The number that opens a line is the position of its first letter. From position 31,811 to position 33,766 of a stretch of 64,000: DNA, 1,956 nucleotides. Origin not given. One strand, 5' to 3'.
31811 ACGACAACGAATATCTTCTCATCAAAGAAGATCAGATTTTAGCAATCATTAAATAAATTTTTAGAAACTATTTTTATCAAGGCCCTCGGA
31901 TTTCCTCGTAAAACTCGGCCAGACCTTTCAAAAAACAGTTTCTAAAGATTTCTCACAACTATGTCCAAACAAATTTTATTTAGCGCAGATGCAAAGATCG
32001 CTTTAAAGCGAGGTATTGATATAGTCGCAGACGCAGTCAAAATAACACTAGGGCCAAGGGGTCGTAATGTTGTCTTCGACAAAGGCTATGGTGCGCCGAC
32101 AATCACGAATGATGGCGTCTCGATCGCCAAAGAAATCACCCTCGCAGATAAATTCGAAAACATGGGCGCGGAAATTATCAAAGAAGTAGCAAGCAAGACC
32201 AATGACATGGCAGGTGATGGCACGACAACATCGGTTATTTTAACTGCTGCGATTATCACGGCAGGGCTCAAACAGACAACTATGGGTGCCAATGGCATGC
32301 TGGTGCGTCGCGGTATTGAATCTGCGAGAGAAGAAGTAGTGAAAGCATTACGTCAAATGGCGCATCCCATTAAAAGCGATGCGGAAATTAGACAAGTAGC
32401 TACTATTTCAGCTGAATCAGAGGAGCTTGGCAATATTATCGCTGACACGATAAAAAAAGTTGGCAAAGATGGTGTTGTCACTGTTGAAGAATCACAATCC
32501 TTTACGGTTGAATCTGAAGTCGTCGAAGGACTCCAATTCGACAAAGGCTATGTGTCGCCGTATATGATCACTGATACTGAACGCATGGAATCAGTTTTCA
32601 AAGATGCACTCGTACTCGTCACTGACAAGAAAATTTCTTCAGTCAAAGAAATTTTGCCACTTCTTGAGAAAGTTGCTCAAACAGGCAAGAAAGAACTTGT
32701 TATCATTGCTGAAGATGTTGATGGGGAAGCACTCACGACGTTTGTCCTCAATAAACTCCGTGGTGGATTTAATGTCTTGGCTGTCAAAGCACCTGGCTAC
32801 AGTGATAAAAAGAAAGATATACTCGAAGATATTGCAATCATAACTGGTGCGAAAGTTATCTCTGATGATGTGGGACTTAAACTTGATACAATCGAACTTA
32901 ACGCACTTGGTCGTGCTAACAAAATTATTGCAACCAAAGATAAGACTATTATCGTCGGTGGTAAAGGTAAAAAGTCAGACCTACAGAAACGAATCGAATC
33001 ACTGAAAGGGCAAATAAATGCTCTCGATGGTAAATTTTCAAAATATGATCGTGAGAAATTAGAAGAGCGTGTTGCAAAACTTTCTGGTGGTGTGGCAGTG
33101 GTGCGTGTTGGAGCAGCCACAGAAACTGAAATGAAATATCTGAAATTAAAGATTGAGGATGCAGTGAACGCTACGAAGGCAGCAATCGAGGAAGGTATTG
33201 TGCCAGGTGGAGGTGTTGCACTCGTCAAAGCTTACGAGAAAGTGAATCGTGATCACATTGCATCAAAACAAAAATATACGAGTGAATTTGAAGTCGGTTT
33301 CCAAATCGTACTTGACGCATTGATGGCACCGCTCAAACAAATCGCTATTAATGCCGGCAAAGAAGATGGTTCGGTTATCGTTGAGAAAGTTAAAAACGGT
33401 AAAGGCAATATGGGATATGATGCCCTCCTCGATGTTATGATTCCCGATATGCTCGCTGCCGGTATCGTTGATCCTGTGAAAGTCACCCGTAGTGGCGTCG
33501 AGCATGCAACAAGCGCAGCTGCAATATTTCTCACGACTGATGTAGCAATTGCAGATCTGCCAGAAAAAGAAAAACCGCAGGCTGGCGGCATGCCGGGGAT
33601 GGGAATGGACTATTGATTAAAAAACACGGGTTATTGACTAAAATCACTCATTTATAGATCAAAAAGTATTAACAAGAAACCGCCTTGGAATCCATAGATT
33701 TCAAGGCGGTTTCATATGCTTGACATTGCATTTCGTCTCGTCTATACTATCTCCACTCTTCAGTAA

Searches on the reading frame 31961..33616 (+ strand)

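Call 27: search_protein_families(library=pfam, proteins=[window:31961-33616:+], max_evalue=0.0001)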
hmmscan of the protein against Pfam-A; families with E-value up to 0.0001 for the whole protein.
window:31961-33616:+ (551 aa): 1 family
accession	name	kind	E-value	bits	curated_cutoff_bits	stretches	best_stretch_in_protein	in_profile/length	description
PF00118.29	Cpn60_TCP1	-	1.5e-69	235.5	34.3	1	22-531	1-487/490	TCP-1/cpn60 chaperonin family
